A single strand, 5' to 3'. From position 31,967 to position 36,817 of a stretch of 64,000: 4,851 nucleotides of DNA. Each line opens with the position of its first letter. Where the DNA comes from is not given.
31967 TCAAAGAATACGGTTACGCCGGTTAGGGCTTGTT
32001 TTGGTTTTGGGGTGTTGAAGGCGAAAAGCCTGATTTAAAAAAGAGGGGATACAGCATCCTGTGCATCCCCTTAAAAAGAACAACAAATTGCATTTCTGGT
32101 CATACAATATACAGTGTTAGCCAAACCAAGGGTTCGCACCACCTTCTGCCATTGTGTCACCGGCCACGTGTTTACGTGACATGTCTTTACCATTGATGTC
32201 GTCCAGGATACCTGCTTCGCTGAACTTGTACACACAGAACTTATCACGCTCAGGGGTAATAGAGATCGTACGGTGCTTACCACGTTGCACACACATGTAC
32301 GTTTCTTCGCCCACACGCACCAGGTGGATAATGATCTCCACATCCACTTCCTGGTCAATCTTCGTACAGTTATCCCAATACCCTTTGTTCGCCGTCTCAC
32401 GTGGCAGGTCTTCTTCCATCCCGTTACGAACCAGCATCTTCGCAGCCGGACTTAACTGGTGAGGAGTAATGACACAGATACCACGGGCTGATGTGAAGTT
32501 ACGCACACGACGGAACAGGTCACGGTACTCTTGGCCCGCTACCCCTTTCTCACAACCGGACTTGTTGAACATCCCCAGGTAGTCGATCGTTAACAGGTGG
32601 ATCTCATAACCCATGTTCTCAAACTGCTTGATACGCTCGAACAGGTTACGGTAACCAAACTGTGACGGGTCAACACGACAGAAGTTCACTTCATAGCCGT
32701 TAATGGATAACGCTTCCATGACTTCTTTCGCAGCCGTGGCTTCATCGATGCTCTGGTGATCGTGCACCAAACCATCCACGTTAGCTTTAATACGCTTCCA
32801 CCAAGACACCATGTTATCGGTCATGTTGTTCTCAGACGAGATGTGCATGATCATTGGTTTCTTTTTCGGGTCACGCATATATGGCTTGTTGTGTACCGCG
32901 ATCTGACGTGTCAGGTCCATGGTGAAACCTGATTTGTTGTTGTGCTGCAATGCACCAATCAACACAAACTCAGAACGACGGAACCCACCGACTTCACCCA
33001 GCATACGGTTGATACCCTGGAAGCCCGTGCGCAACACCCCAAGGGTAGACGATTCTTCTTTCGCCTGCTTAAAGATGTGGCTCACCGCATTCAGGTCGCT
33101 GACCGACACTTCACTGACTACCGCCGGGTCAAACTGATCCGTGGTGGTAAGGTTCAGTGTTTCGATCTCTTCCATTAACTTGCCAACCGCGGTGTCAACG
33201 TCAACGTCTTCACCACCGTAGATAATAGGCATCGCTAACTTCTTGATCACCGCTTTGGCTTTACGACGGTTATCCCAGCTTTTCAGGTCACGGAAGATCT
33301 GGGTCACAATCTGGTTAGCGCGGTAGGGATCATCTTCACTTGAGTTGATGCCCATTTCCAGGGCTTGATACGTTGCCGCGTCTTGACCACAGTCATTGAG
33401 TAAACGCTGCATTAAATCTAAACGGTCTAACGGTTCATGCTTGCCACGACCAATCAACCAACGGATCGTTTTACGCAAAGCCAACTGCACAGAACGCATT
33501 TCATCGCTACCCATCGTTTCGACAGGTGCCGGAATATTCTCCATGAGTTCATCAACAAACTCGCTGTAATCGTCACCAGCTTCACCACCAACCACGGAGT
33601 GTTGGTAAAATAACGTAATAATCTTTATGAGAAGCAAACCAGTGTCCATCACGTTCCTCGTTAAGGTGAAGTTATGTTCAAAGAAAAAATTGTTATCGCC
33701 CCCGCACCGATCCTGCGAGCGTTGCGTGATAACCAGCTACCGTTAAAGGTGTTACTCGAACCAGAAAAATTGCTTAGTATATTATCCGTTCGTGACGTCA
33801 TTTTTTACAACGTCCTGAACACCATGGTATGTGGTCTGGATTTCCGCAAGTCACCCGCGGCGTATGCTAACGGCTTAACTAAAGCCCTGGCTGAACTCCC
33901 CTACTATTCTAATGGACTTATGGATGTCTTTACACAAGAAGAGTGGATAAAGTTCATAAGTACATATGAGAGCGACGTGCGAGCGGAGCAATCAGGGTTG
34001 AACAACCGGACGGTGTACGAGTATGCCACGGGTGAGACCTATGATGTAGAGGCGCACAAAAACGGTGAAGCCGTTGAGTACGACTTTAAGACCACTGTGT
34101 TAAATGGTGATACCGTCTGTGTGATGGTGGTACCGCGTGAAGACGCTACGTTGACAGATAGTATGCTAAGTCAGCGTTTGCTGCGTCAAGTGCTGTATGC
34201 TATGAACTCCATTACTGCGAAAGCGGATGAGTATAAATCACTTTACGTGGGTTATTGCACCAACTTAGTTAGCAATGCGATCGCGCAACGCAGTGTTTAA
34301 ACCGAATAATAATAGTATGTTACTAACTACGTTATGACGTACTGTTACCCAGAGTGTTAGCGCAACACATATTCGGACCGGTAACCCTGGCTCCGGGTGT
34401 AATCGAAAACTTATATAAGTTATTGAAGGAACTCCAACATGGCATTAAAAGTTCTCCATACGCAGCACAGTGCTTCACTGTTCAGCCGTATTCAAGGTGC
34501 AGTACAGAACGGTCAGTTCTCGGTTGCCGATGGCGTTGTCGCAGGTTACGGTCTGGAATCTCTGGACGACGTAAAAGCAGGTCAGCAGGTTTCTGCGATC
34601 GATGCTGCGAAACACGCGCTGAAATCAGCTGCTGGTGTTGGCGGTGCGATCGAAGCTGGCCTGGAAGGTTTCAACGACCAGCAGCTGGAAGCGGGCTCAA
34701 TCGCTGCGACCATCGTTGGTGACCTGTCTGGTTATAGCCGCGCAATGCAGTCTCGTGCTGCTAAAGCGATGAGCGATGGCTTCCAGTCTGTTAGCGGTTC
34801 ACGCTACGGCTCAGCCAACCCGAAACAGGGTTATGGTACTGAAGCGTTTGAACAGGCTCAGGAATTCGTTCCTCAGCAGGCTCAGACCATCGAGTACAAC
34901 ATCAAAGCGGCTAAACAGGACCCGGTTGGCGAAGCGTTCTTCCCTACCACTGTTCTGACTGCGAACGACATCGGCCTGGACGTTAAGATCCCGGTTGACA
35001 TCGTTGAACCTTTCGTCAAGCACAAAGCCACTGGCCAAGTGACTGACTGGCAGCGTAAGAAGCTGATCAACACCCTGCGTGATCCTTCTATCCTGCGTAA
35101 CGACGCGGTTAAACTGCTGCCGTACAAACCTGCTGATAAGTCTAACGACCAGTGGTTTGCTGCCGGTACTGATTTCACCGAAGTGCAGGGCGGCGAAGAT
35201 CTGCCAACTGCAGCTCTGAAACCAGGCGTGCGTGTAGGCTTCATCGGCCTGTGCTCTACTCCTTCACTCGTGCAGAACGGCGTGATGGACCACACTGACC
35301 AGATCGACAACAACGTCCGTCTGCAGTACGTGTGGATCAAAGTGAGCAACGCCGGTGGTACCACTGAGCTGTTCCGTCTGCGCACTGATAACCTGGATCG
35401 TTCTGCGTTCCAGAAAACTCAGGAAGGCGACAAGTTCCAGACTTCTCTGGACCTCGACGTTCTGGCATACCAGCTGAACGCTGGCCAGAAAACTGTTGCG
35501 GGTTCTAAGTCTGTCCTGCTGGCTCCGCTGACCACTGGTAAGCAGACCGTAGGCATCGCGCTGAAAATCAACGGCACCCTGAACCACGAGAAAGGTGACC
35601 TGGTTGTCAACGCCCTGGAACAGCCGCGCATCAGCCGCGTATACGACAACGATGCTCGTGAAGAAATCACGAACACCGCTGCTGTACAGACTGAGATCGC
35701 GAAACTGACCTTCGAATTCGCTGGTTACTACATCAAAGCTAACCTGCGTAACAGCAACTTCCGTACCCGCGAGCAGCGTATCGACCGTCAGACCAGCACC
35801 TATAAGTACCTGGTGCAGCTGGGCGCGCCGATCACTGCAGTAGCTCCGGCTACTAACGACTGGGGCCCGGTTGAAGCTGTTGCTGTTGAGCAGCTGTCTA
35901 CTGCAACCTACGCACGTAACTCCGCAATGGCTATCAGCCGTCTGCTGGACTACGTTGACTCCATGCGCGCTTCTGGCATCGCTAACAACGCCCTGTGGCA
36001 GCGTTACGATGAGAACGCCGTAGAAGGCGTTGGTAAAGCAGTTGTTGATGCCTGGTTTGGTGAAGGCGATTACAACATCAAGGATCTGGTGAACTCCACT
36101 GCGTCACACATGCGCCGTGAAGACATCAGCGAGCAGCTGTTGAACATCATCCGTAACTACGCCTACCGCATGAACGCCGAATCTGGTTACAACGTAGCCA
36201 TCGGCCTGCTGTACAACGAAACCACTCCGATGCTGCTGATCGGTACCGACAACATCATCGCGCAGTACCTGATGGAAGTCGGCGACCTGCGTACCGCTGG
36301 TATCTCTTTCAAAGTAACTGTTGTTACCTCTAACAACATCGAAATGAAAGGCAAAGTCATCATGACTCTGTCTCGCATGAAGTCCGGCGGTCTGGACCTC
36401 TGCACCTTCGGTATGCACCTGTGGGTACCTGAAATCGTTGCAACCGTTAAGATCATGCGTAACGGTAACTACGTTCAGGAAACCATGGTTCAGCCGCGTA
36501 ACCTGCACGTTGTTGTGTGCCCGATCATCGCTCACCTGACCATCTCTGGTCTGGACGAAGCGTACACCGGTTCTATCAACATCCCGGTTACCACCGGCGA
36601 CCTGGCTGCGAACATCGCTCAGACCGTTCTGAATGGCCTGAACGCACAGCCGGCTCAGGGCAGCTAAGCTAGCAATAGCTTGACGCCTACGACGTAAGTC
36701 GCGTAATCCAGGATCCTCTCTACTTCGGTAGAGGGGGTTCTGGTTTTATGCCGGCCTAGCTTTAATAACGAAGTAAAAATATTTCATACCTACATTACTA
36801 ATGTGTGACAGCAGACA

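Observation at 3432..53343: Conserved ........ motif replaces the poly-U tract after 3' hairpins: candidate phage-specific termination or mRNA 3'-end code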

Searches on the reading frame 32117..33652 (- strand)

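Call 50: search_protein_families(library=phrogs, proteins=[window:32117-33652:-], max_evalue=1e-10)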
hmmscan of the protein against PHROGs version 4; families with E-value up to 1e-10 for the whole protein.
window:32117-33652:- (511 aa): 1 family
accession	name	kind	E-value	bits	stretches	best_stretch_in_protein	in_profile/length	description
phrog_3213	-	DNA, RNA and nucleotide metabolism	1.7e-195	651.5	1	2-510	1-508/509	DnaB-like replicative helicase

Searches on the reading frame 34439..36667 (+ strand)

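Call 50: search_protein_families(library=phrogs, proteins=[window:34439-36667:+], max_evalue=1e-10)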
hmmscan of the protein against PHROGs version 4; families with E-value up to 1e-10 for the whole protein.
window:34439-36667:+ (742 aa): 1 family
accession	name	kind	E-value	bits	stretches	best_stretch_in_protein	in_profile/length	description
phrog_3231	-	head and packaging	2.1e-212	708.1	1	12-719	13-728/746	major head protein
